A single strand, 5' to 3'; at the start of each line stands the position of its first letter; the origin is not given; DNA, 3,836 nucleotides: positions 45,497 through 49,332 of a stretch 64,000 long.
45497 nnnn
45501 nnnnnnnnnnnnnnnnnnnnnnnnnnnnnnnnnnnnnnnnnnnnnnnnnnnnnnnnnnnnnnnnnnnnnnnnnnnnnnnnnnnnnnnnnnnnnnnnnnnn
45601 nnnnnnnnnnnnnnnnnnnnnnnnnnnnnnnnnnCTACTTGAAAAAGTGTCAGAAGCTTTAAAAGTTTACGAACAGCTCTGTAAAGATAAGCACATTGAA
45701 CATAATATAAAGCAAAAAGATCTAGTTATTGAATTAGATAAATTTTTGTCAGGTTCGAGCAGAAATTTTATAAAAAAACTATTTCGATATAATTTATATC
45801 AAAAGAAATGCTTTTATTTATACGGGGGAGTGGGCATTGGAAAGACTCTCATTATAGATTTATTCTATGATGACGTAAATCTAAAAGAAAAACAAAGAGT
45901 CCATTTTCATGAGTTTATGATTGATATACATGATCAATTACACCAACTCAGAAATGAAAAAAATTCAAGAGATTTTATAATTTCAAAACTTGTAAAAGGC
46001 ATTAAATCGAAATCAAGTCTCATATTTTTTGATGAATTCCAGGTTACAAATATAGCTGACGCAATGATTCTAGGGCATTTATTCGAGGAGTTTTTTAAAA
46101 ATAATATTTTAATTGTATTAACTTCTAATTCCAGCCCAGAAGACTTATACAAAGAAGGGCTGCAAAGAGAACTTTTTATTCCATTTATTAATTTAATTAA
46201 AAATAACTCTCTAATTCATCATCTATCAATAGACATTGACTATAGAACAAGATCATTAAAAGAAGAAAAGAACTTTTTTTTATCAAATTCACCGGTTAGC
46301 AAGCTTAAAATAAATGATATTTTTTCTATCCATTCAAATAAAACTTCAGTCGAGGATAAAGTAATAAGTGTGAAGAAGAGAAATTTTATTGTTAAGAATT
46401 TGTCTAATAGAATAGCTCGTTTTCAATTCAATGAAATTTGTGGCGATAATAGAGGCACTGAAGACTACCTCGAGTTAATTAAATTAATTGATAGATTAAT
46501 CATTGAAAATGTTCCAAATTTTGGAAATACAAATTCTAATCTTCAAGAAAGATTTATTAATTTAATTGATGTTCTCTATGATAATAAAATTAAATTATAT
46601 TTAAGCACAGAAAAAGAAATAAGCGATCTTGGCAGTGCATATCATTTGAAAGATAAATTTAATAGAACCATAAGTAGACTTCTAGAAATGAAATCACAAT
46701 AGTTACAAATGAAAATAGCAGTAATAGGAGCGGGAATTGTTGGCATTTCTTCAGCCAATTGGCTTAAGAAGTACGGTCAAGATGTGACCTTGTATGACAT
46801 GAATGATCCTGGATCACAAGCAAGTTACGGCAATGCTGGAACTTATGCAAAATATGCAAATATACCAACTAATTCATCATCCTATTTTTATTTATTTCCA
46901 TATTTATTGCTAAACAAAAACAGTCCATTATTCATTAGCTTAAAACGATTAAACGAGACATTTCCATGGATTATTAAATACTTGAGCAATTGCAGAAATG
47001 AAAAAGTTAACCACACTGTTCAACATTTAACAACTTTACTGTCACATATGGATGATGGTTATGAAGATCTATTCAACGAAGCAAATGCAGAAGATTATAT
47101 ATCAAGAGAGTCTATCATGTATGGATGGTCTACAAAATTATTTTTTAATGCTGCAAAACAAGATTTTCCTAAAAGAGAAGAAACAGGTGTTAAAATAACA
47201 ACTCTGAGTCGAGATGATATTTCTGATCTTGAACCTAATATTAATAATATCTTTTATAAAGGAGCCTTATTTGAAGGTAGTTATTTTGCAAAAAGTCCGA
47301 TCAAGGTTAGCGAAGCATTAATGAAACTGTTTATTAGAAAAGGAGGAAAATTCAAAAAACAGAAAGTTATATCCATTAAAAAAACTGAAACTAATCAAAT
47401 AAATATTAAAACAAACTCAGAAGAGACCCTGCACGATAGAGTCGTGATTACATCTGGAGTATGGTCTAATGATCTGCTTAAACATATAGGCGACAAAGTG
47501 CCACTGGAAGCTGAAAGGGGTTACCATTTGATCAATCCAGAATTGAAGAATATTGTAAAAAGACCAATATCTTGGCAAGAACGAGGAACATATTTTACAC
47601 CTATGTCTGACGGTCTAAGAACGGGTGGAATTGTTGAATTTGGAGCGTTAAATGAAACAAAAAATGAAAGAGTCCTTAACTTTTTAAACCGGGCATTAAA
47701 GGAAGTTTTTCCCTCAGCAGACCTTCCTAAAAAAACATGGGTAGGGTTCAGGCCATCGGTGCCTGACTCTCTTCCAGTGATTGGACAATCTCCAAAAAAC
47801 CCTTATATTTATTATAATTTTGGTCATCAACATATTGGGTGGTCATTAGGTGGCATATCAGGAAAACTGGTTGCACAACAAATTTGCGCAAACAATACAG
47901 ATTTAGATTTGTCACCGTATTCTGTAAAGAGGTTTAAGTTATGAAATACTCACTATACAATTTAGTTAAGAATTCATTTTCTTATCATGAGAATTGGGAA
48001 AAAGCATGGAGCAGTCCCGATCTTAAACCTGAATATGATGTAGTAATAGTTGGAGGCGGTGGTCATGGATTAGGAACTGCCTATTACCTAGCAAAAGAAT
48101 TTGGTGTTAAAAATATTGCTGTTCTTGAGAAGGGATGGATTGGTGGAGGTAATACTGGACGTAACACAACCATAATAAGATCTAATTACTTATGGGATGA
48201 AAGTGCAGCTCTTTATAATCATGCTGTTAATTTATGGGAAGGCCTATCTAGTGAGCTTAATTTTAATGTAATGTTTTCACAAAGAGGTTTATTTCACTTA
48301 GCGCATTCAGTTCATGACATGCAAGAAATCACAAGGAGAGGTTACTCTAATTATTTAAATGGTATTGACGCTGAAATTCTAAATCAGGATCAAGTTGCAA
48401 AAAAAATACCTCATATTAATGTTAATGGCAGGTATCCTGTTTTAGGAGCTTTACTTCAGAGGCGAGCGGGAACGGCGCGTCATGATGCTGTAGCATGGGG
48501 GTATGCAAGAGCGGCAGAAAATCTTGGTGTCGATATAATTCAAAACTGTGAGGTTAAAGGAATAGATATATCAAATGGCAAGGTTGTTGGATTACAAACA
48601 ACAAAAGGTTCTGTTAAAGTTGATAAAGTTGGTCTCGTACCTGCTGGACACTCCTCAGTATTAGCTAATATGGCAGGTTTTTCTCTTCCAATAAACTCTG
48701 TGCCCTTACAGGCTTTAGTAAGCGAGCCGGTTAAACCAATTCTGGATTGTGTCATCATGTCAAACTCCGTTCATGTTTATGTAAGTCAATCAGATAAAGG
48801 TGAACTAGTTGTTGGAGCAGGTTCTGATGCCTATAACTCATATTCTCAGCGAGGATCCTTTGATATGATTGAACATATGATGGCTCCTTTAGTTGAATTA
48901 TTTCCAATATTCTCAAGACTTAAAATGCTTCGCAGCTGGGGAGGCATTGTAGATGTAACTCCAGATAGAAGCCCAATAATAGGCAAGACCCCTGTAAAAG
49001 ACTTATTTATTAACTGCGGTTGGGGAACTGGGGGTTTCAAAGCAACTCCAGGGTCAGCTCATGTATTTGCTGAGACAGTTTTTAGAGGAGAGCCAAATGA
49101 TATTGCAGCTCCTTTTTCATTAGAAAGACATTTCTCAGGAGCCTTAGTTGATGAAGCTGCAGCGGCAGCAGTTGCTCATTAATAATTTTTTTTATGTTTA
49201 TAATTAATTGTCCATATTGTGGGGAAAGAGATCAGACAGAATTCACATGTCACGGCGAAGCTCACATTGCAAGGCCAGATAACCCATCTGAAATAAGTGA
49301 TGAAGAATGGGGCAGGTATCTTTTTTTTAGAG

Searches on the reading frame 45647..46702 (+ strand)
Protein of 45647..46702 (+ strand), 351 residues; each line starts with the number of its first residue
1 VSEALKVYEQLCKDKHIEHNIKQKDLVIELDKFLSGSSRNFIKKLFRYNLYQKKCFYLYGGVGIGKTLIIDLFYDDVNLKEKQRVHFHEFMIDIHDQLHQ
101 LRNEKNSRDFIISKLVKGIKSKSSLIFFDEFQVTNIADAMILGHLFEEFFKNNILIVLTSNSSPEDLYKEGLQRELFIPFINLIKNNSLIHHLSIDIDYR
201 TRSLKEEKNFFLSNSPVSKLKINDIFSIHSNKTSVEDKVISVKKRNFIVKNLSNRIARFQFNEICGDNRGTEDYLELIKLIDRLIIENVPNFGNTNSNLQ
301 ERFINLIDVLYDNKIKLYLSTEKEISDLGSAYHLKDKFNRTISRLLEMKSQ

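Call 92: search_protein_families(library=pfam, proteins=[window:45647-46702:+], max_evalue=0.00001)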
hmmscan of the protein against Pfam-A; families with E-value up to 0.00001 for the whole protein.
window:45647-46702:+ (351 aa): 1 family
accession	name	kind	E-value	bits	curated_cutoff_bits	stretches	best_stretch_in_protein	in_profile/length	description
PF03969.22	AFG1_ATPase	-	1.3e-84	284.7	27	1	39-350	46-354/361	AFG1-like ATPase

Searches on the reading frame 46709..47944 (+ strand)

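Call 92: search_protein_families(library=pfam, proteins=[window:46709-47944:+], max_evalue=0.00001)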
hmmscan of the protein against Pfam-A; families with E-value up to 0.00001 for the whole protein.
window:46709-47944:+ (411 aa): 3 families
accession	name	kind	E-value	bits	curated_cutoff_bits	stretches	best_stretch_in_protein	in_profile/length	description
PF01266.30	DAO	-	4.3e-51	175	27.9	1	2-390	1-352/353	FAD dependent oxidoreductase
PF03486.20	HI0933_like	-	1.2e-06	28.7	50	0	198-388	109-200/244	HI0933-like protein Rossmann domain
PF07992.20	Pyr_redox_2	-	1.3e-06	28.5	26.1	0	2-34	2-31/291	Pyridine nucleotide-disulphide oxidoreductase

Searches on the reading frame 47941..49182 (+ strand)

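Call 92: search_protein_families(library=pfam, proteins=[window:47941-49182:+], max_evalue=0.00001)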
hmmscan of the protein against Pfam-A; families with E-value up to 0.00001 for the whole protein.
window:47941-49182:+ (413 aa): 2 families
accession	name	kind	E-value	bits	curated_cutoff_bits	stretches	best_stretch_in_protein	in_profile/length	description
PF01266.30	DAO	-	3.1e-70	237.9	27.9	1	33-378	1-352/353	FAD dependent oxidoreductase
PF01946.23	Thi4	-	2.6e-06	27.3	26.2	1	31-72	17-58/235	Thi4 family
